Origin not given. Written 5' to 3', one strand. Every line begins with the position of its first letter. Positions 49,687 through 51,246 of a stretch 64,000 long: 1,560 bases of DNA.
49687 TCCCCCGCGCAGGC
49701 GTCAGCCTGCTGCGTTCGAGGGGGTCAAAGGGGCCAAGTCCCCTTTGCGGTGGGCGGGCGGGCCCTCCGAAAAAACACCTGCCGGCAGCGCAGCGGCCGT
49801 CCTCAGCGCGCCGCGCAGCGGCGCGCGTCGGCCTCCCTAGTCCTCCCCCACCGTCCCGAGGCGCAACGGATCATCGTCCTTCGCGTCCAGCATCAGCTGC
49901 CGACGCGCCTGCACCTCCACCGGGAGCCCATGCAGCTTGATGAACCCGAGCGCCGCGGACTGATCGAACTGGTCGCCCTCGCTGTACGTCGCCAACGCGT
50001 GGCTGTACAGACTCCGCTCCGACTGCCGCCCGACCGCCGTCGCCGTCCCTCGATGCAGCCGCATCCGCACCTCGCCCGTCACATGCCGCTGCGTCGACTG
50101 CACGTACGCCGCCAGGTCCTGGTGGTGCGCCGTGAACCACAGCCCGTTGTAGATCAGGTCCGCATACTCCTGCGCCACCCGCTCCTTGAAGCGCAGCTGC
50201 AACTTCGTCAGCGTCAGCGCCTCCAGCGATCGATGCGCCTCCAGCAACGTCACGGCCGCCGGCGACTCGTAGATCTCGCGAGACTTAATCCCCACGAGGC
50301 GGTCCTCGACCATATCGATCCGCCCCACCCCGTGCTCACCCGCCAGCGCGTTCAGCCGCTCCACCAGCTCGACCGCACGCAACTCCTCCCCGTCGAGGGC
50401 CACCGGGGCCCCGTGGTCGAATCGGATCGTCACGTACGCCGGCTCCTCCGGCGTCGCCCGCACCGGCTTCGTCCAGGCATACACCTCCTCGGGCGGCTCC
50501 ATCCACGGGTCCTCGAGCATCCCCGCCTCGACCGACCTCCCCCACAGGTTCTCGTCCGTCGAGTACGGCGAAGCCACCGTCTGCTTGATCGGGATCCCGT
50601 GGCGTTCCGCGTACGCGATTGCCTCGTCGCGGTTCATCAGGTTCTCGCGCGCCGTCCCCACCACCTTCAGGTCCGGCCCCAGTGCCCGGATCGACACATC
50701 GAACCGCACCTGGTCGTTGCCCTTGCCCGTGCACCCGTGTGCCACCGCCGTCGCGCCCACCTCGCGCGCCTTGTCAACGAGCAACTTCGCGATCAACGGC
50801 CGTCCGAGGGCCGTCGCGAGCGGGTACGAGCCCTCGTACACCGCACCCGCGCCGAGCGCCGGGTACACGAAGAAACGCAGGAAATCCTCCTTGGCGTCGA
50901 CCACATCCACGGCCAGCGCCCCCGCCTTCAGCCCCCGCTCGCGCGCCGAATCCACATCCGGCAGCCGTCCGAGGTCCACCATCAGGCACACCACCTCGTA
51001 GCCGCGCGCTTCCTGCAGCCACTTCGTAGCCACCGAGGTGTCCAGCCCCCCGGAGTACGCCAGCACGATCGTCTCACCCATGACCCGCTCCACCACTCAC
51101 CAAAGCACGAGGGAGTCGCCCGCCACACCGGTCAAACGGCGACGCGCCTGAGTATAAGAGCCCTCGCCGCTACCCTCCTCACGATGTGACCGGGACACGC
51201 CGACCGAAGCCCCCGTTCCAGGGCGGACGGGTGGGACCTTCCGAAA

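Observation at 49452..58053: Family of about 100-150-bp structured intergenic repeats (four copies) punctuating the arginine gene block, with compensatory base changes in two hairpins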

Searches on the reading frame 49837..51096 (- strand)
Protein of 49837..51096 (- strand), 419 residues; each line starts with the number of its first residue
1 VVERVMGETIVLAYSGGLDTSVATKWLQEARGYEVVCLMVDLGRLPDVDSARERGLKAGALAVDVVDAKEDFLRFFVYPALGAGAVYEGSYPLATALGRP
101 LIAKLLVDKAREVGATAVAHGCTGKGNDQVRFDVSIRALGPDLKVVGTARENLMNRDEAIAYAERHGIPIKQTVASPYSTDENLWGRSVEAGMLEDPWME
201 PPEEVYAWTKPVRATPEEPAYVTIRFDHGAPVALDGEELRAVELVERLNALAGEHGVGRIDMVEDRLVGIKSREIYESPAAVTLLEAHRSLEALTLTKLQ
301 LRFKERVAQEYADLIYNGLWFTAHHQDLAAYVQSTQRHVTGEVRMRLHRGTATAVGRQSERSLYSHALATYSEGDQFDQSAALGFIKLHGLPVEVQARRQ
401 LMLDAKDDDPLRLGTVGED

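Call 9: search_protein_families(library=ncbifam, proteins=[window:49837-51096:-])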
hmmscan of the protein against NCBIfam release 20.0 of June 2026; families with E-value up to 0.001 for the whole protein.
window:49837-51096:- (419 aa): 8 families
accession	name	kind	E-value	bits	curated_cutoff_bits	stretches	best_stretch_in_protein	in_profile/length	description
NF001770.0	PRK00509.1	equivalog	5e-165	549.4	334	1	7-400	4-398/401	argininosuccinate synthase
TIGR00032.1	argG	equivalog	2.3e-151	504.6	268.2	1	10-398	2-391/394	argininosuccinate synthase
NF010392.0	PRK13820.1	equivalog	9.9e-135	449.5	512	1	8-395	3-387/395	argininosuccinate synthase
NF003385.0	PRK04527.1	equivalog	7.3e-84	281.7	603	1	8-395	4-391/401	argininosuccinate synthase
NF038212.1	argG_rel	exception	3.4e-63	213.7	425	1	9-364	16-368/381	argininosuccinate synthase-related protein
NF003779.0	PRK05370.1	equivalog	9.7e-44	149.9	657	1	6-393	10-413/448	argininosuccinate synthase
TIGR00884.1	guaA_Cterm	equivalog_domain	3.6e-06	26.5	338.75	1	3-74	12-85/310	glutamine-hydrolyzing GMP synthase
NF000848.1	PRK00074.1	equivalog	1.6e-05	23.7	400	1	3-74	209-283/512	glutamine-hydrolyzing GMP synthase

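Call 12: find_encoding_contigs(protein=window:49837-51081:-, flank=10000, max_places=10)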
Protein window:49837-51081:- (414 aa): no gene with exactly this product is on record in the collection.

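Call 17: find_homologous_proteins(query=window:49837-51081:-, max_evalue=1e-100)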
Query window:49837-51081:- (414 aa): 7988 proteins with E <= 1e-100 among 8000 candidates; the best 120 are listed.
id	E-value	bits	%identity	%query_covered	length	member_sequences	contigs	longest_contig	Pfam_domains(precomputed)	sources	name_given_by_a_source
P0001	8.9e-253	857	92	100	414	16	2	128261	PF00764.26,PF20979.3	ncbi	ncbi:MAG: argininosuccinate synthase [Dehalococcoidia bacterium]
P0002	1.5e-244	830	90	100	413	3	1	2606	PF00764.26,PF20979.3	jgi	jgi:argininosuccinate synthase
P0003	9.7e-240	814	89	99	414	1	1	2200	PF00764.26,PF20979.3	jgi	jgi:argininosuccinate synthase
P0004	1.3e-239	813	89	99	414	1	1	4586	PF00764.26,PF20979.3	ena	-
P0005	1.3e-236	803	87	99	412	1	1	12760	PF00764.26,PF20979.3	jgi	jgi:argininosuccinate synthase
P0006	6.0e-236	801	86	99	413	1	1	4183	PF00764.26,PF20979.3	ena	-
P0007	1.1e-235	800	87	99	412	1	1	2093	PF00764.26,PF20979.3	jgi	-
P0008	4.0e-235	798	86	99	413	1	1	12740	PF00764.26,PF20979.3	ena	-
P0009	5.8e-235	798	86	99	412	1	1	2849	PF00764.26,PF20979.3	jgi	jgi:argininosuccinate synthase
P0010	1.6e-234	796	85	100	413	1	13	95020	PF00764.26,PF20979.3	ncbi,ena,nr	ncbi:MAG: argininosuccinate synthase [Chloroflexi bacterium]|nr:MAG: argininosuccinate synthase [Chl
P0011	4.1e-234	795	86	99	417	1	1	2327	PF00764.26,PF20979.3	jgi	jgi:argininosuccinate synthase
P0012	7.1e-234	794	85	100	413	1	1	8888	PF00764.26,PF20979.3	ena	-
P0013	1.1e-232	790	85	100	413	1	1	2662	PF00764.26,PF20979.3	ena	-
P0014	2.4e-231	786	85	99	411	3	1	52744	PF00764.26,PF20979.3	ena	-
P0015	3.4e-231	786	85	100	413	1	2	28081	PF00764.26,PF20979.3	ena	-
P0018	6.0e-226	768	83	99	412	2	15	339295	PF00764.26,PF20979.3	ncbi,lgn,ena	-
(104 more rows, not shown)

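Call 18: find_encoding_contigs(protein=P0001, flank=10000, max_places=3)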
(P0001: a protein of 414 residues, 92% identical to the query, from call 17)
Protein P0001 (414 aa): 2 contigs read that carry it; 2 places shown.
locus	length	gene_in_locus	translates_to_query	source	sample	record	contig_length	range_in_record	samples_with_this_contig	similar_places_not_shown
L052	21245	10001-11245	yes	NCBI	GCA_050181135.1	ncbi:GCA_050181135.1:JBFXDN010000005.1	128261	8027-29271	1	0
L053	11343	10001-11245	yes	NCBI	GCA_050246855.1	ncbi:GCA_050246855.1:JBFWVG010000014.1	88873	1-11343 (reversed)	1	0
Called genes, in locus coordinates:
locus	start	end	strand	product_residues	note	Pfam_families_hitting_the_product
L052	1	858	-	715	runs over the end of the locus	PF00122:E1-E2_ATPase, PF00702:Hydrolase, PF08282:Hydrolase_3 (faint), PF12710:HAD (weak)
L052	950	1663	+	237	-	PF00730:HhH-GPD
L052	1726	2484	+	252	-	-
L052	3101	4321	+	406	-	PF01960:ArgJ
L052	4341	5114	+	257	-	PF00696:AA_kinase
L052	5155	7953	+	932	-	PF03699:UPF0182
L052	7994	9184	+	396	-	PF00202:Aminotran_3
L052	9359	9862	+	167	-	PF19371:DUF5946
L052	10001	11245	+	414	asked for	PF00764:Arginosuc_synth, PF20979:Arginosuc_syn_C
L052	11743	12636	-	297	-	PF04072:LCM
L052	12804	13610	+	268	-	PF00378:ECH_1, PF16113:ECH_2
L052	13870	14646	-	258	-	PF00378:ECH_1, PF16113:ECH_2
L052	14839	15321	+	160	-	-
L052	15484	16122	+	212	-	PF02630:SCO1-SenC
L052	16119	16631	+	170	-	PF04314:LpqE-like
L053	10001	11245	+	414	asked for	PF00764:Arginosuc_synth, PF20979:Arginosuc_syn_C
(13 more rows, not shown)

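Call 19: find_encoding_contigs(protein=P0010, flank=10000, max_places=3)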
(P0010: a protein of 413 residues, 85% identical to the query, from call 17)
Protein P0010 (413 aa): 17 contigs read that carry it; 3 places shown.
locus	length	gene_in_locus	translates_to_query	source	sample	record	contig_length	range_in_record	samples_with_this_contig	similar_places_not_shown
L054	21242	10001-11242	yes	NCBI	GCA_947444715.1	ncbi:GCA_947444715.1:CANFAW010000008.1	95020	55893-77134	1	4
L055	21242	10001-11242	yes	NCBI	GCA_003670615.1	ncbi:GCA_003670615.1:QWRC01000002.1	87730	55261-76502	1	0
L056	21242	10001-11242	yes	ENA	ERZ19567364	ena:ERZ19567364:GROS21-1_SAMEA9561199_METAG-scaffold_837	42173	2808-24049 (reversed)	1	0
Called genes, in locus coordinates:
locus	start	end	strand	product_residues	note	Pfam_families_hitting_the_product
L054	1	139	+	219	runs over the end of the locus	-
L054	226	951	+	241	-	PF00730:HhH-GPD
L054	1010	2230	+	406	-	PF01960:ArgJ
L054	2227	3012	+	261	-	PF00696:AA_kinase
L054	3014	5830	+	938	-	PF03699:UPF0182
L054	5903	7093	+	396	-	PF00202:Aminotran_3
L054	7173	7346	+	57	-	-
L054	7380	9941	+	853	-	PF14827:dCache_3 (faint), PF00672:HAMP, PF00989:PAS (weak), PF08448:PAS_4, PF00512:HisKA, PF02518:HATPase_c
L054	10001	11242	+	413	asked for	PF00764:Arginosuc_synth, PF20979:Arginosuc_syn_C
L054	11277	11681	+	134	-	PF01741:MscL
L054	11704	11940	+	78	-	PF15919:HicB_lk_antitox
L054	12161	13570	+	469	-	PF00206:Lyase_1, PF14698:ASL_C2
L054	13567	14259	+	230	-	PF00834:Ribul_P_3_epim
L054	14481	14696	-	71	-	PF00830:Ribosomal_L28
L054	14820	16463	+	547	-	PF02734:Dak2, PF21645:FakA-like_M, PF13684:FakA-like_C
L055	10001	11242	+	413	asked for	PF00764:Arginosuc_synth, PF20979:Arginosuc_syn_C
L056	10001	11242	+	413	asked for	PF00764:Arginosuc_synth, PF20979:Arginosuc_syn_C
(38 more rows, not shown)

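Call 20: find_encoding_contigs(protein=P0018, flank=10000, max_places=3)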
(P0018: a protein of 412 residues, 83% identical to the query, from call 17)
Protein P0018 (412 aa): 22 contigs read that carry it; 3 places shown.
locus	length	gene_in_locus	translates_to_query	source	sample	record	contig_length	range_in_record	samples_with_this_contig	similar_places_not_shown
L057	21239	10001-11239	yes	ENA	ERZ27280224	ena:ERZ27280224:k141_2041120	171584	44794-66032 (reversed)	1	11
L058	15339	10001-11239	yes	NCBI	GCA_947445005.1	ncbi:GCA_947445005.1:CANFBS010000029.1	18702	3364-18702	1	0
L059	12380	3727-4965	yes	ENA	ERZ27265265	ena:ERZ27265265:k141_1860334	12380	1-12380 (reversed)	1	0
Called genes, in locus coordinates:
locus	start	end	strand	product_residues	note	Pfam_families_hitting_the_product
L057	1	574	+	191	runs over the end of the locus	-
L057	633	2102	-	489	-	PF06609:TRI12 (weak), PF00083:Sugar_tr, PF07690:MFS_1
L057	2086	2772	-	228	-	PF07161:LppX_LprAFG (weak)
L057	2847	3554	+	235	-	PF00730:HhH-GPD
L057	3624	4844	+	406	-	PF01960:ArgJ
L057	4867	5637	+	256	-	PF00696:AA_kinase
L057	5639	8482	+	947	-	PF03699:UPF0182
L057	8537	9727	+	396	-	PF00202:Aminotran_3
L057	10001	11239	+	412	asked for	PF00764:Arginosuc_synth, PF20979:Arginosuc_syn_C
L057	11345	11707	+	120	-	PF01741:MscL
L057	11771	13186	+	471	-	PF00206:Lyase_1, PF14698:ASL_C2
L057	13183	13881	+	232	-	PF00834:Ribul_P_3_epim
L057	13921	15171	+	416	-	PF07690:MFS_1, PF03137:OATP (weak)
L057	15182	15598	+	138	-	PF08713:DNA_alkylation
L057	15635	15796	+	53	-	PF08713:DNA_alkylation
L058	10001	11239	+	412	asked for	PF00764:Arginosuc_synth, PF20979:Arginosuc_syn_C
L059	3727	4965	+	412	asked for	PF00764:Arginosuc_synth, PF20979:Arginosuc_syn_C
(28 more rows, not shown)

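Call 31: find_encoding_contigs(protein=P0005, flank=10000, max_places=3)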
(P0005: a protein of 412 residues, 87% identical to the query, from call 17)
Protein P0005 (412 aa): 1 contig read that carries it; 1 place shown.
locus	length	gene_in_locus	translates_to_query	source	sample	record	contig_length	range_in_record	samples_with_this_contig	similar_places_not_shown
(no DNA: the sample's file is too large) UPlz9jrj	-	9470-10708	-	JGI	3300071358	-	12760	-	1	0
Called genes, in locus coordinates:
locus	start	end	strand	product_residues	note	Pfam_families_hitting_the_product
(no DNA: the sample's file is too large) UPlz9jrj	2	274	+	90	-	?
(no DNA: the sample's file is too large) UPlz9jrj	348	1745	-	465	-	PF06609:TRI12 (weak), PF07690:MFS_1, PF00083:Sugar_tr (weak)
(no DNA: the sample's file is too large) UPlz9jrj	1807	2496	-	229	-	PF07161:LppX_LprAFG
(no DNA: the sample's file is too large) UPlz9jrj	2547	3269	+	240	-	PF00730:HhH-GPD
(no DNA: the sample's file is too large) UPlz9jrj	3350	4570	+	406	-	PF01960:ArgJ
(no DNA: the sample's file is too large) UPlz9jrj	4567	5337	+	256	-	PF00696:AA_kinase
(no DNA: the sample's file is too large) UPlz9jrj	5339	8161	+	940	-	PF03699:UPF0182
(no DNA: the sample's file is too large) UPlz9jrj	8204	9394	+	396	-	PF00202:Aminotran_3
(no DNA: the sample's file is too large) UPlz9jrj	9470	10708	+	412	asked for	PF00764:Arginosuc_synth, PF20979:Arginosuc_syn_C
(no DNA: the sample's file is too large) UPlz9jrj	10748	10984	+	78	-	PF15919:HicB_lk_antitox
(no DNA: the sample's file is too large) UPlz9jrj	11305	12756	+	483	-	PF00206:Lyase_1, PF14698:ASL_C2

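Call 32: find_encoding_contigs(protein=P0008, flank=10000, max_places=3)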
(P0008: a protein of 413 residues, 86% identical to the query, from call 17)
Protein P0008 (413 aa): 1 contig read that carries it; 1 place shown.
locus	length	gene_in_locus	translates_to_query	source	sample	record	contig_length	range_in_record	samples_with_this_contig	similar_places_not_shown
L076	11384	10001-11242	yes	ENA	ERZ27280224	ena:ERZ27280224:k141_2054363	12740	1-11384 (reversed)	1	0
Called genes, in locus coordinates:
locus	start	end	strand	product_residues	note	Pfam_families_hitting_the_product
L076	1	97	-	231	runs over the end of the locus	PF07161:LppX_LprAFG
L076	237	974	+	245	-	PF00730:HhH-GPD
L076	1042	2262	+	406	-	PF01960:ArgJ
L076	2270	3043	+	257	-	PF00696:AA_kinase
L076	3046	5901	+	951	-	PF03699:UPF0182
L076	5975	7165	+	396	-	PF00202:Aminotran_3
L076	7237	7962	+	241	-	-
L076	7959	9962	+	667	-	PF00672:HAMP, PF13426:PAS_9 (faint), PF13185:GAF_2 (weak), PF00989:PAS (weak), PF08448:PAS_4, PF12860:PAS_7 (faint), PF00512:HisKA, PF02518:HATPase_c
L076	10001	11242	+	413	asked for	PF00764:Arginosuc_synth, PF20979:Arginosuc_syn_C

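Call 33: find_encoding_contigs(protein=P0004, flank=10000, max_places=3)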
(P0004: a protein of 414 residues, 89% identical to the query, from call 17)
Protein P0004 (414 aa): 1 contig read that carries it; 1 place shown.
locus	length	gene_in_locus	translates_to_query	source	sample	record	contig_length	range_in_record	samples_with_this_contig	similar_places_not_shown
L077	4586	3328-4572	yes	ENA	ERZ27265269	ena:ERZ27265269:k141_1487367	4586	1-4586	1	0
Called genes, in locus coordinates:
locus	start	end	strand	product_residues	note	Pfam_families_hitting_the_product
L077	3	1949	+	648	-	?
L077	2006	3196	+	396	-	PF00202:Aminotran_3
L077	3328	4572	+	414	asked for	PF00764:Arginosuc_synth, PF20979:Arginosuc_syn_C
